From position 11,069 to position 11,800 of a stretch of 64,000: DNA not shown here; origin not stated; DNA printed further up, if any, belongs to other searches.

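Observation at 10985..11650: c-di-GMP-I (GEMM) riboswitch plus strong terminator controlling a small secreted protein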

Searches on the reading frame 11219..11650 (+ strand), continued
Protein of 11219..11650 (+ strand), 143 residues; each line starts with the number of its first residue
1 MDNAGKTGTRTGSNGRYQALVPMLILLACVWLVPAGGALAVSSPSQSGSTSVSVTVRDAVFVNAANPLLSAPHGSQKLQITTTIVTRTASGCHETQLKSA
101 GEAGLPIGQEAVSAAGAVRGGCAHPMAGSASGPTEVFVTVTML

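Call 81: search_protein_families(library=pfam, alignment_id=A6, max_evalue=1)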
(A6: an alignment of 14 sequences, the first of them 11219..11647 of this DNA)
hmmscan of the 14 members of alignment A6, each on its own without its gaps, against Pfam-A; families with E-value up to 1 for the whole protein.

A. member 1, window:11219-11647:+ (143 aa): 0 families

B. families by the number of members that match (of 14 scanned): 6 families
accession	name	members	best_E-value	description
PF22700.2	MVD-like_N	2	0.0024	Diphosphomevalonate decarboxylase-like N-terminal domain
PF20377.3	DUF6672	2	0.13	Family of unknown function (DUF6672)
PF23270.1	HAD_RAM2_N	1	0.072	Glycerol-3-phosphate acyltransferase RAM2-like, HAD-like domain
PF13493.11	DUF4118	1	0.11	Domain of unknown function (DUF4118)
PF00154.27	RecA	1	0.14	recA bacterial DNA recombination protein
PF06012.17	DUF908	1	0.23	Domain of Unknown Function (DUF908)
